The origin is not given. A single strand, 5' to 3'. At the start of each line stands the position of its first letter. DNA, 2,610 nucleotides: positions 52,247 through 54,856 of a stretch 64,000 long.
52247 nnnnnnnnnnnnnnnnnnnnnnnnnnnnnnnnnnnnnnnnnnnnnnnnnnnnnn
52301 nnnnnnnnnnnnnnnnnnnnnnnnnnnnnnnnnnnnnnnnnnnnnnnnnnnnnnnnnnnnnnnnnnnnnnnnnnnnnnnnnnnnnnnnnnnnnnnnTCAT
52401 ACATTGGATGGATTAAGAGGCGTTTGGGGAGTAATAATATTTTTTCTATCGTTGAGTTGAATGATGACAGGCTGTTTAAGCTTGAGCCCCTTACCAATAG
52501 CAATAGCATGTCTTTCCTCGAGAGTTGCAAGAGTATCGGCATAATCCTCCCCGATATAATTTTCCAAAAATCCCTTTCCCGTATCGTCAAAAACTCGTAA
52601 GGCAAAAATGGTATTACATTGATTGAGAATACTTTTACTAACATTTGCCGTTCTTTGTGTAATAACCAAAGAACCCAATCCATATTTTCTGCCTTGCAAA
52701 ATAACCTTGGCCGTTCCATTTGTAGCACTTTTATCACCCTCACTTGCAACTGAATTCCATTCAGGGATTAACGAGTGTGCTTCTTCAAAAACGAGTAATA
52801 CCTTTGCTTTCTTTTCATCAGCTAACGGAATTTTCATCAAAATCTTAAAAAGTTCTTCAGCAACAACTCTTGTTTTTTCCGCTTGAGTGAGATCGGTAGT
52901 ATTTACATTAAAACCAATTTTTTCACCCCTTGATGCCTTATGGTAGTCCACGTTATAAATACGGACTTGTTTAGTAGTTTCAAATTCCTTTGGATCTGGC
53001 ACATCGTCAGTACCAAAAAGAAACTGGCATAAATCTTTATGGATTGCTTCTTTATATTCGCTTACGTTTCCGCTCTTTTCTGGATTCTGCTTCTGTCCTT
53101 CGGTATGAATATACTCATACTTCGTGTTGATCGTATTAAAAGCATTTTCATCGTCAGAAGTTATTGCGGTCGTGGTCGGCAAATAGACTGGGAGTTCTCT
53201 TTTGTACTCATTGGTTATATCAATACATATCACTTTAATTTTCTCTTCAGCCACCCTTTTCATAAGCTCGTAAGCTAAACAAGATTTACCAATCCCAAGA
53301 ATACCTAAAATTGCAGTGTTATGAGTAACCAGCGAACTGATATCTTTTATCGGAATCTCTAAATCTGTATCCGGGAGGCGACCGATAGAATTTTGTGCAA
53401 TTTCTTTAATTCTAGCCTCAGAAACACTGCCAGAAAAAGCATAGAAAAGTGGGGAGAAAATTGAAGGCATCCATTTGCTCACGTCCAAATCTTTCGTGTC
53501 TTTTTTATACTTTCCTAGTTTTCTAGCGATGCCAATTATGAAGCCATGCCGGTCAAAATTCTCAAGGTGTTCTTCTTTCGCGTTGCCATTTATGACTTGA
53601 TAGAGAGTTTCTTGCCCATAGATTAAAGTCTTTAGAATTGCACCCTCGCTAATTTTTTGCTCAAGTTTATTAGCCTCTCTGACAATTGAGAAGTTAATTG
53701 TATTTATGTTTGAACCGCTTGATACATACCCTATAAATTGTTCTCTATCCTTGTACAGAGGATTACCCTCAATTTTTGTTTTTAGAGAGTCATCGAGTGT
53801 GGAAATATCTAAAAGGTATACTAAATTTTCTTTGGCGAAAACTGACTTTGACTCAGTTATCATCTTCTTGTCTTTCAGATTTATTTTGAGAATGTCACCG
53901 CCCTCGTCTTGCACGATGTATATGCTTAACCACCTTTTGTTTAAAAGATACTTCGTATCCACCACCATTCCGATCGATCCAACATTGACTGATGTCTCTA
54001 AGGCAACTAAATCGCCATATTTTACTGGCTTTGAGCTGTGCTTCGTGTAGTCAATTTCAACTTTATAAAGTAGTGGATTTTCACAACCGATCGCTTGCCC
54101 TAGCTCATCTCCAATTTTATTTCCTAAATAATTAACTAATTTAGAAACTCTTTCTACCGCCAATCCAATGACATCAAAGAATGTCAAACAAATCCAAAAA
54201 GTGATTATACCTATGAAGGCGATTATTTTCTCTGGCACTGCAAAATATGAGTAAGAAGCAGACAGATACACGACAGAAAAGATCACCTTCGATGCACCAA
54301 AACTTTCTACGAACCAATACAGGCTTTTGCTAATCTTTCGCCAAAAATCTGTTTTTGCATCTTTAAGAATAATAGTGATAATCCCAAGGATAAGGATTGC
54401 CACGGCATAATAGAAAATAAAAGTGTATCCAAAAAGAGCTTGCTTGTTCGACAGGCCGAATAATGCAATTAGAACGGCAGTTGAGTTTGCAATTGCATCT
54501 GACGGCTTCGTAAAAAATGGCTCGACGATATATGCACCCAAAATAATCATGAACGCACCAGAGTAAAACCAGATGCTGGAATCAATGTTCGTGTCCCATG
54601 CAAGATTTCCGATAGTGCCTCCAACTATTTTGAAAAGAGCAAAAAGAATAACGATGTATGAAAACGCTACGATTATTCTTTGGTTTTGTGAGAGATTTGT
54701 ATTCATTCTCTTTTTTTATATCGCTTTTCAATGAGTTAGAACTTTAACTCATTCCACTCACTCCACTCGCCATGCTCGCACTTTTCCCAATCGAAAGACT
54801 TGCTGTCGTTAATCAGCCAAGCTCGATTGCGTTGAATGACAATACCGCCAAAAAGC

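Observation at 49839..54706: Membrane-anchored HerA-like ATPase + DUF2779 nuclease + 352-aa unknown: candidate undescribed defence module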

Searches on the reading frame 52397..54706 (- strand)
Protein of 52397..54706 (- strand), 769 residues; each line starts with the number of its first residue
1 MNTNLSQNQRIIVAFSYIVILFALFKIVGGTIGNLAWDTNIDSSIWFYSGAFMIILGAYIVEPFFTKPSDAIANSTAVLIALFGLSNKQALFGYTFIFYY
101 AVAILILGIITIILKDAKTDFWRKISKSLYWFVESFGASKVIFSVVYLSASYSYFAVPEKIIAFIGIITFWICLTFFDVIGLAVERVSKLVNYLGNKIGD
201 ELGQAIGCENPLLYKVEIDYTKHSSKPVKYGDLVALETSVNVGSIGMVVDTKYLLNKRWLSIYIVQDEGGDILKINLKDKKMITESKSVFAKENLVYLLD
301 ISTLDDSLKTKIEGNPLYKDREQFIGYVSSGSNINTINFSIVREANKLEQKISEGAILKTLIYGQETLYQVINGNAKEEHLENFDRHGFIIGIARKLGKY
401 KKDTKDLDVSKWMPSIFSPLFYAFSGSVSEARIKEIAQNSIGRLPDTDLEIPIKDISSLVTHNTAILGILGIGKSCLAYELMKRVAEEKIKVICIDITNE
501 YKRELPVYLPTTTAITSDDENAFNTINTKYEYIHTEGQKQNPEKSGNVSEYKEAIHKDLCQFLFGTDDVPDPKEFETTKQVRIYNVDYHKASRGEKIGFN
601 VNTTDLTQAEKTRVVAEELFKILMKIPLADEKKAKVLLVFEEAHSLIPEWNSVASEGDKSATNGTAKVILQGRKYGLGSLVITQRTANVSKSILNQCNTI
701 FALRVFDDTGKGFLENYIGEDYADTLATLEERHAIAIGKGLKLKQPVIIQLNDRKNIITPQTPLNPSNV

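Call 4: search_protein_families(library=pfam, proteins=[window:52397-54706:-], max_evalue=0.01)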
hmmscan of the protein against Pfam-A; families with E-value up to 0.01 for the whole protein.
window:52397-54706:- (769 aa): 2 families
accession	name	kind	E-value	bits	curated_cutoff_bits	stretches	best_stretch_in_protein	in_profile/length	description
PF01935.23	DUF87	-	4.7e-09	37.1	23.2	1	441-505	3-68/220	Helicase HerA, central domain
PF12846.13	AAA_10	-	2.6e-05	23.9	27.5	0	462-518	22-81/362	AAA-like domain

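Call 5: search_protein_families(library=padloc, proteins=[window:52397-54706:-], max_evalue=0.01)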
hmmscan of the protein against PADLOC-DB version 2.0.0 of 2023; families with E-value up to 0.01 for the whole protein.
window:52397-54706:- (769 aa): 12 families
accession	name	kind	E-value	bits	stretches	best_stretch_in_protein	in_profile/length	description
PDLC04105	HerA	-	1.8e-27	94.1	2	617-752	403-538/576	-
PDLC02185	HerA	-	2.9e-17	60.6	2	630-750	441-560/585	-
PDLC04100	HerA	-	1.3e-16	58.5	2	629-749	434-555/580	-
PDLC04104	HerA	-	6.6e-16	56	1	616-743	199-330/379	-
PDLC04106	HerA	-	1.2e-15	55.2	1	615-755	491-632/667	-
PDLC04098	HerA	-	1.6e-15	54.7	1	630-761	522-656/686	-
PDLC02188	HerA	-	5.7e-15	53.2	1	632-752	425-543/578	-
PDLC04103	HerA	-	1.8e-14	51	2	613-753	417-558/579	-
PDLC04102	HerA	-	5.8e-14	49.3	1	612-747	484-617/654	-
PDLC04140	mad8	-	4.2e-13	47.5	1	462-743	28-291/314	mads_8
PDLC01055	HerA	-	2.1e-10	38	1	573-707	361-483/532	Type III coevolved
PDLC04097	HerA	-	5.5e-05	20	1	631-761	470-601/618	-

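Call 6: search_protein_families(library=ncbifam, proteins=[window:52397-54706:-], max_evalue=0.01)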
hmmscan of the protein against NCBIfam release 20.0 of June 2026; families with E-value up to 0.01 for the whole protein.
window:52397-54706:- (769 aa): 7 families
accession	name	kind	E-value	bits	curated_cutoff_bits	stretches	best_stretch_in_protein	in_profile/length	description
NF042943.1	HerA_antiphage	equivalog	5.1e-16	58.3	800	2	630-751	429-549/566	anti-phage-associated helicase HerA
NF042944.1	HerA_antiphage_2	equivalog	1.4e-15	57.1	850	1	632-753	425-544/576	anti-phage-associated helicase HerA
NF040937.1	HerA_Thermprot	equivalog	8.5e-12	44.2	800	1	632-752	347-462/487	DNA double-strand break repair helicase HerA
NF040819.1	helicase_HerA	equivalog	3.9e-11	42.2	970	1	586-755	365-518/561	DNA double-strand break repair helicase HerA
NF053655.1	CedD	equivalog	5.4e-09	35.2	600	2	441-508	201-268/527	DNA-translocating ATPase CedD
NF033849.1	ser_rich_anae_1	subfamily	6.4e-08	30.4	650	1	630-705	1013-1090/1163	serine-rich protein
NF045975.1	VirB4_plasma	equivalog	0.00065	17.5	590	1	459-503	513-557/894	Mbov_0397 family ICE element conjugal transfer ATPase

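Call 7: search_protein_families(library=phrogs, proteins=[window:52397-54706:-], max_evalue=0.01)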
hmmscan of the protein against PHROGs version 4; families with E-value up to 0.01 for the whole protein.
window:52397-54706:- (769 aa): 2 families
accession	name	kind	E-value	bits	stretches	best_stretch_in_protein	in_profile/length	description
phrog_7035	-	unknown function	3.7e-18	66.3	1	600-753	452-607/969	-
phrog_2666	-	head and packaging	6.3e-13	49.2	1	447-724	307-503/555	terminase large subunit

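Call 15: find_homologous_proteins(query=window:52397-54706:-, max_evalue=0.00001)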
Query window:52397-54706:- (769 aa): 869 proteins with E <= 0.00001 among 8000 candidates; the best 120 are listed.
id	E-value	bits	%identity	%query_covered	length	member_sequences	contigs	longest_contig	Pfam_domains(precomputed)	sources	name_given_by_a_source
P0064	0.0e+0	1661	97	100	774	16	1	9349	PF01935.24,PF12846.14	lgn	-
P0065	0.0e+0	1581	93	99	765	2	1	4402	PF01935.24,PF12846.14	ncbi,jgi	jgi:DNA helicase HerA-like ATPase/energy-converting hydrogenase Eha subunit E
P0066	0.0e+0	1567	92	99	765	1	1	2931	PF01935.24,PF12846.14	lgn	-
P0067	0.0e+0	1565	92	99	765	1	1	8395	PF01935.24,PF12846.14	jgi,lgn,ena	-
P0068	0.0e+0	1548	91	99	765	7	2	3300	PF01935.24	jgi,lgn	-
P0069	0.0e+0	1547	90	99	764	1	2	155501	PF01935.24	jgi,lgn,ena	-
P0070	0.0e+0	1545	90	99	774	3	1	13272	PF01935.24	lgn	-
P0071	0.0e+0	1536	89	99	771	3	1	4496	PF01935.24,PF12846.14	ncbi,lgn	-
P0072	0.0e+0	1525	89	99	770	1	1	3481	PF01935.24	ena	-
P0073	0.0e+0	1521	88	100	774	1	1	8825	PF01935.24,PF12846.14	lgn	-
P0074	0.0e+0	1517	89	99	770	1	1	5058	PF01935.24,PF12846.14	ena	-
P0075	0.0e+0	1513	88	99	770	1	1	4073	PF01935.24,PF12846.14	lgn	-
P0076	0.0e+0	1452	85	99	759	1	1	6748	PF01935.24,PF12846.14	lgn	-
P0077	0.0e+0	1434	83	98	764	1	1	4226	PF01935.24,PF12846.14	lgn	-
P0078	0.0e+0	1391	81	98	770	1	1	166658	PF01935.24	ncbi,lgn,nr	ncbi:MAG: AAA-like domain protein [Microgenomates group bacterium ADurb.Bin219]|nr:MAG: AAA-like dom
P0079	0.0e+0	1377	80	98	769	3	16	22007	PF01935.24,PF12846.14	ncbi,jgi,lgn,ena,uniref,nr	ncbi:hypothetical protein A2334_00725 [Candidatus Roizmanbacteria bacterium RIFOXYB2_FULL_38_10]|uni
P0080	0.0e+0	1376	79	99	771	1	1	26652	PF01935.24,PF12846.14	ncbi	-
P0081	0.0e+0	1367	79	98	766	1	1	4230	PF01935.24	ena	-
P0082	0.0e+0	1351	78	99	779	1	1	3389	PF01935.24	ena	-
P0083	0.0e+0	1339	78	99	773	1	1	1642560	PF01935.24,PF12846.14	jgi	jgi:hypothetical protein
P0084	0.0e+0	1326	84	92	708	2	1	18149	PF01935.24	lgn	-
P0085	0.0e+0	1315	75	99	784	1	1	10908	PF01935.24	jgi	jgi:hypothetical protein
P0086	0.0e+0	1306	76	99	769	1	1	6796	PF01935.24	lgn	-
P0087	0.0e+0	1303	75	99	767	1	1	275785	PF01935.24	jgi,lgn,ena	-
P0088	0.0e+0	1289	80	92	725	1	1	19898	PF01935.24,PF12846.14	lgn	-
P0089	0.0e+0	1288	79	99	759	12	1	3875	PF01935.24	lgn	-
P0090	0.0e+0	1278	73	99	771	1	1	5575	PF01935.24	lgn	-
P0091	0.0e+0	1278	73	99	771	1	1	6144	PF01935.24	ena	-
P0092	0.0e+0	1267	72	100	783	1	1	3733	PF01935.24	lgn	-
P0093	0.0e+0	1254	73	100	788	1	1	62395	PF01935.24,PF12846.14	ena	-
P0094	0.0e+0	1243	76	98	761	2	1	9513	PF01935.24,PF12846.14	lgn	-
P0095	0.0e+0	1225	94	76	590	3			PF01935.24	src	-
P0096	0.0e+0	1222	69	99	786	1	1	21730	PF01935.24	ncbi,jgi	-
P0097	0.0e+0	1210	71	98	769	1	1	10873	PF01935.24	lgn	-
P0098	0.0e+0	1208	70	98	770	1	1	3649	PF01935.24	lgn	-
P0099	0.0e+0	1205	74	99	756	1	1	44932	PF01935.24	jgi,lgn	jgi:hypothetical protein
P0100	0.0e+0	1199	68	98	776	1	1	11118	PF01935.24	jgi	-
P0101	0.0e+0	1186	70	95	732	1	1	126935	PF01935.24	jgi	-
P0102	0.0e+0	1159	71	98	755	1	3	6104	PF01935.24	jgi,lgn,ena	-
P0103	0.0e+0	1150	67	99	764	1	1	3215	PF01935.24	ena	-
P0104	0.0e+0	1141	65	99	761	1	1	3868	PF01935.24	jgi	jgi:uncharacterized protein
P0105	0.0e+0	1139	70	99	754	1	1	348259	PF01935.24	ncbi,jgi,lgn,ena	ncbi:MAG: DUF87 domain-containing protein [Patescibacteria group bacterium]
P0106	0.0e+0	1131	68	98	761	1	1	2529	PF01935.24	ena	-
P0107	0.0e+0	1130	65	99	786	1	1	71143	PF01935.24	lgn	-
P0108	0.0e+0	1112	65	99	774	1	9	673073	PF01935.24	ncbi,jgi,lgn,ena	-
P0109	0.0e+0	1097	65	98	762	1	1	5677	PF01935.24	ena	-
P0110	0.0e+0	1096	65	99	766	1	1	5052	PF01935.24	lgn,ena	-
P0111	0.0e+0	1081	67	96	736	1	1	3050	PF01935.24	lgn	-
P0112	0.0e+0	1073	65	98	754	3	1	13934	PF01935.24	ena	-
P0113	0.0e+0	1072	63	99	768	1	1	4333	PF01935.24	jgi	jgi:hypothetical protein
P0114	0.0e+0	1070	69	87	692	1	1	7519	PF01935.24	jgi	jgi:uncharacterized protein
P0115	0.0e+0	1062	62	99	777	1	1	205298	PF01935.24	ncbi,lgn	-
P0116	0.0e+0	1042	63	98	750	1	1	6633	PF01935.24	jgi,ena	-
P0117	0.0e+0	1025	61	99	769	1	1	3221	PF01935.24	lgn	-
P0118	0.0e+0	1017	59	99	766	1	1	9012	PF01935.24,PF12846.14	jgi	jgi:hypothetical protein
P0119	0.0e+0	1014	61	98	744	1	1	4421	PF01935.24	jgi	jgi:hypothetical protein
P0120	1.9e-296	1003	57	98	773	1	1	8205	PF01935.24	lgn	-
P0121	2.0e-296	1003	61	99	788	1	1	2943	PF01935.24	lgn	-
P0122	5.2e-296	1002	58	99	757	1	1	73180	PF01935.24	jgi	jgi:DNA helicase HerA-like ATPase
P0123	5.3e-296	1002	59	98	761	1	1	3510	PF01935.24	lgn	-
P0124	6.8e-296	1001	60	98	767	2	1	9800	PF01935.24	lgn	-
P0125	8.3e-296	1001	62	98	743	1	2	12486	PF01935.24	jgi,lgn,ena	-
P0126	1.3e-294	997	60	99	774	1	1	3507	PF01935.24,PF12846.14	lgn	-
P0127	1.1e-292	991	60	98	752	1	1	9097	PF01935.24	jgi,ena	-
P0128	2.0e-292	990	60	99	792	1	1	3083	PF01935.24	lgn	-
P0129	1.0e-288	978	57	99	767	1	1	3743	PF01935.24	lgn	-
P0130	2.4e-287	973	58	99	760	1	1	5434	PF01935.24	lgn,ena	-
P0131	6.9e-285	965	58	99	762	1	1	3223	PF01935.24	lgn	-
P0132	9.2e-284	961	58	99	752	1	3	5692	PF01935.24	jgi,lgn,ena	-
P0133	1.2e-281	954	57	99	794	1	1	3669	PF01935.24,PF12846.14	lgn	-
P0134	5.6e-280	949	63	88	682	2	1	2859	PF01935.24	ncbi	ncbi:MAG: DUF87 domain-containing protein, partial [Minisyncoccia bacterium]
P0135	1.3e-278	944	58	98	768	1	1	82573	PF01935.24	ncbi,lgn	-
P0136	2.3e-278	944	59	98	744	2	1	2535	PF01935.24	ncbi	ncbi:MAG: ATP-binding protein [bacterium]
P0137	1.2e-277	941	57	98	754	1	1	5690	PF01935.24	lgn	-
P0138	9.0e-277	938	58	99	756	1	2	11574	PF01935.24,PF12846.14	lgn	-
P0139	9.7e-276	935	56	99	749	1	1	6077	PF01935.24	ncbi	-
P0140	1.0e-274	931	58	99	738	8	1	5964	PF01935.24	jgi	-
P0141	1.4e-274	931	56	99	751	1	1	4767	PF01935.24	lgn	-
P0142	6.7e-273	925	59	92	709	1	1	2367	PF01935.24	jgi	-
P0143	1.1e-271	921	56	99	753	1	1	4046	PF01935.24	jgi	-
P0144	1.3e-269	915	56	100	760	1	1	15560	PF01935.24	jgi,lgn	-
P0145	4.2e-267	906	55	99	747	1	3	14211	PF01935.24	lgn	-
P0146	1.0e-264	898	55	98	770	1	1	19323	PF01935.24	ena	-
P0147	1.5e-264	898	54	100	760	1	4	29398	PF01935.24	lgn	-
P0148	1.5e-263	895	55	99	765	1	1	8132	PF01935.24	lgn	-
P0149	3.6e-262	890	55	99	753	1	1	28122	PF01935.24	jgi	jgi:energy-converting hydrogenase Eha subunit E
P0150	1.5e-258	878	54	99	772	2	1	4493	PF01935.24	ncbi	-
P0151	3.2e-255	867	53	99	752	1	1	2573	PF01935.24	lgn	-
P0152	5.9e-255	866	54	98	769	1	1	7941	PF01935.24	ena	-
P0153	5.0e-253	860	54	99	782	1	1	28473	PF01935.24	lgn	-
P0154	8.3e-253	859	55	99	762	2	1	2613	PF01935.24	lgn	-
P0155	1.1e-251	855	53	99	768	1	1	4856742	PF01935.24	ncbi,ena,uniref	ncbi:ATP-binding protein [Reichenbachiella sp.]|uniref:ATP-binding protein n=1 Tax=Reichenbachiella 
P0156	8.8e-251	852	55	95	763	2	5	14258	PF01935.24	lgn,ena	-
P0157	1.8e-250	851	53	99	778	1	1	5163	PF01935.24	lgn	-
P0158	2.2e-250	851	52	99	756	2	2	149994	PF01935.24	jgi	-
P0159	9.2e-250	849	51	99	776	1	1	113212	PF01935.24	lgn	-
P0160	1.2e-249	849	52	99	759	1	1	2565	PF01935.24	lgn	-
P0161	1.6e-249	848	53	99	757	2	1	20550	PF01935.24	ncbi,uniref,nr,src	ncbi:hypothetical protein A3D42_03035 [Candidatus Nomurabacteria bacterium RIFCSPHIGHO2_02_FULL_41_1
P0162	1.6e-248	845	53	100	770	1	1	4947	PF01935.24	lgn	-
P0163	1.2e-247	842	53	99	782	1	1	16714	PF01935.24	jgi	jgi:uncharacterized protein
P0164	1.4e-247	842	53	98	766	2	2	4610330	PF01935.24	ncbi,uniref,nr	ncbi:DUF87 domain-containing protein [Muricauda oceani]|uniref:ATP-binding protein n=1 Tax=Flagellim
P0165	2.5e-245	834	51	100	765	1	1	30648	PF01935.24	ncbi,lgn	-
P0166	3.7e-245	834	52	99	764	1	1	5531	PF01935.24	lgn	-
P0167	1.1e-244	832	52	98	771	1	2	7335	PF01935.24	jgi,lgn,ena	-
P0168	1.2e-244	832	50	99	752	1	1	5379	PF01935.24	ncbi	-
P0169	6.3e-244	830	52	99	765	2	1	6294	PF01935.24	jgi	-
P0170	1.5e-243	828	52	99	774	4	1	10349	PF01935.24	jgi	jgi:hypothetical protein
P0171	9.6e-243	826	52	99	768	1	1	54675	PF01935.24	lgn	-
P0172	1.6e-242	825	52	99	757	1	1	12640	PF01935.24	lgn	-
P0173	2.4e-242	824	51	99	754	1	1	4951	PF01935.24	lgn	-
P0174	1.3e-241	822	52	98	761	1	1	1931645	PF01935.24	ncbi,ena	-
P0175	5.8e-241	820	52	98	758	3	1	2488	PF01935.24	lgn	-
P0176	1.6e-240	818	51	98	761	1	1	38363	PF01935.24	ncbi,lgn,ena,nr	ncbi:MAG: DUF87 domain-containing protein [Veillonellaceae bacterium]|nr:DUF87 domain-containing pro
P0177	2.3e-240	818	52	93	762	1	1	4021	PF01935.24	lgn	-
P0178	3.5e-240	817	51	99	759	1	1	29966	PF01935.24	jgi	jgi:uncharacterized protein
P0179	4.7e-240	817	50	98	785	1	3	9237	PF01935.24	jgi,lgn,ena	-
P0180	1.4e-239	815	50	100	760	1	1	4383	PF01935.24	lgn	-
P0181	2.4e-238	811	51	99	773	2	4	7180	PF01935.24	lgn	-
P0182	3.5e-238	811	52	94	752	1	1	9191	PF01935.24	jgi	jgi:uncharacterized protein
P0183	5.4e-238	810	51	99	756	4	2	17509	PF01935.24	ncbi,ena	-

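Call 16: find_encoding_contigs(protein=P0164, flank=8000, max_places=2)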
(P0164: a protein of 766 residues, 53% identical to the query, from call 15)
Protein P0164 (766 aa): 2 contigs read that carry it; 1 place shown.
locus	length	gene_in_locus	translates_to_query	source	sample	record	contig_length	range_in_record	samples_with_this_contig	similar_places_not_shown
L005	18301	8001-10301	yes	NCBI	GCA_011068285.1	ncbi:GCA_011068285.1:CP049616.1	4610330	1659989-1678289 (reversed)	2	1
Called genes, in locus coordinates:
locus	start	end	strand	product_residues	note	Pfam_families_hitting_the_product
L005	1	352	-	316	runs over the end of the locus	PF14226:DIOX_N, PF03171:2OG-FeII_Oxy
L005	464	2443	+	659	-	PF00676:E1_dh, PF02779:Transket_pyr, PF02780:Transketolase_C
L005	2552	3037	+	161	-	PF13648:Lipocalin_4 (weak)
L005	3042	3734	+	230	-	PF13441:Gly-zipper_YMGG, PF13488:Gly-zipper_Omp, PF00691:OmpA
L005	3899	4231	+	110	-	-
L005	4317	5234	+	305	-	PF00892:EamA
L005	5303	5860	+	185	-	PF14059:DUF4251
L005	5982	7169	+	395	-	PF23500:DUF7133, PF22807:TrAA12, PF07995:GSDH, PF22807:TrAA12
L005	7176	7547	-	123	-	-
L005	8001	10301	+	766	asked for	PF01935:DUF87 (weak)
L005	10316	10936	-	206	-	PF04002:RadC, PF27070:HTH_Rpn_C (weak)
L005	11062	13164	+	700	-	PF13648:Lipocalin_4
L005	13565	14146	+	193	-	PF08818:DUF1801, PF13376:OmdA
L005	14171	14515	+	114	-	PF00903:Glyoxalase, PF12681:Glyoxalase_2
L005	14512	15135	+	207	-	PF08818:DUF1801, PF13376:OmdA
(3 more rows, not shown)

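Call 17: find_encoding_contigs(protein=P0176, flank=8000, max_places=2)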
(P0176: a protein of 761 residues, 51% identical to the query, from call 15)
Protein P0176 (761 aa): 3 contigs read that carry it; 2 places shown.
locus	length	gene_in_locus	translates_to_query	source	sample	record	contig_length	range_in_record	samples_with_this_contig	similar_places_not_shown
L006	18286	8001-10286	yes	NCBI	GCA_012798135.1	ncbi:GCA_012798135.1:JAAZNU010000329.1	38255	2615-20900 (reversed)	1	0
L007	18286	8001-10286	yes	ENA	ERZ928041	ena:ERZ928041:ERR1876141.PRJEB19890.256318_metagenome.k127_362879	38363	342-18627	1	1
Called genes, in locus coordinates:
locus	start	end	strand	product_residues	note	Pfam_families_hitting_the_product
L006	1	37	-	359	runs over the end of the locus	-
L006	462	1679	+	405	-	-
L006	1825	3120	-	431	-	PF01935:DUF87, PF10412:TrwB_AAD_bind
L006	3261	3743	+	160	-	PF04002:RadC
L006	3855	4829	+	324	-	PF01381:HTH_3 (weak), PF02661:Fic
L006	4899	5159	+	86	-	-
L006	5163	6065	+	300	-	PF13495:Phage_int_SAM_4, PF02899:Phage_int_SAM_1, PF00589:Phage_integrase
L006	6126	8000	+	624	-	PF01555:N6_N4_Mtase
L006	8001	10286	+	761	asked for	PF01935:DUF87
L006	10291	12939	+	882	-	PF04851:ResIII, PF00270:DEAD (weak), PF19778:RE_endonuc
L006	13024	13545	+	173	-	PF13676:TIR_2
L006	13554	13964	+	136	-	-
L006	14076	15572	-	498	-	PF12705:PDDEXK_1, PF13482:RNase_H_2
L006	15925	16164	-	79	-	PF09954:DUF2188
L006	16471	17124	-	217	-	-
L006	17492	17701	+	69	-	-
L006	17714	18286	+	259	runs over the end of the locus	PF00142:Fer4_NifH (faint), PF01656:CbiA, PF02374:ArsA_ATPase, PF06564:CBP_BcsQ, PF09140:MipZ, PF10609:ParA, PF13614:AAA_31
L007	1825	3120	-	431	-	PF01935:DUF87, PF10412:TrwB_AAD_bind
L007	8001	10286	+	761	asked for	PF01935:DUF87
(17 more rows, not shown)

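Call 18: find_encoding_contigs(protein=P0155, flank=8000, max_places=2)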
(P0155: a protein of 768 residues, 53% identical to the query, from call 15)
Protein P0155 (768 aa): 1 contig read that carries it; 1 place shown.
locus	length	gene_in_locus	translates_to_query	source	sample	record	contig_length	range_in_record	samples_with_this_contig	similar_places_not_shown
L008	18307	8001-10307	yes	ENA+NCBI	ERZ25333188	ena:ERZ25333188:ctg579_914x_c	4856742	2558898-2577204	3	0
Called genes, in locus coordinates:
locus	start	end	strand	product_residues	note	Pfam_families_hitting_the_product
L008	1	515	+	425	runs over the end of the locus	PF17293:Arm-DNA-bind_5, PF13102:Phage_int_SAM_5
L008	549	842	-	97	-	-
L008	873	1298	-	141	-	-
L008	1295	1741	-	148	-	-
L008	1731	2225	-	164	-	-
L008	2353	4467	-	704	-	PF07693:KAP_NTPase, PF13401:AAA_22 (faint)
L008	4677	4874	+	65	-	PF01381:HTH_3, PF13443:HTH_26 (weak)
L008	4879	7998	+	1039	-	PF02384:N6_Mtase, PF20473:MmeI_Mtase, PF07669:Eco57I, PF12950:TaqI_C (weak)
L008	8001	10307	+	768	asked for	PF01935:DUF87 (weak)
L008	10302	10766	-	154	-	PF04002:RadC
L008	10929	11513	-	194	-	-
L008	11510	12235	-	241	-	PF03432:Relaxase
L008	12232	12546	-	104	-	PF21983:NikA-like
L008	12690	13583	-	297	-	PF13155:Toprim_2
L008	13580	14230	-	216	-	-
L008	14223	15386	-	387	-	PF05272:VapE-like_dom, PF19263:DUF5906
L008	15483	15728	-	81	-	-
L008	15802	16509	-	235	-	-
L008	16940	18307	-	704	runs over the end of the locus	PF03993:DUF349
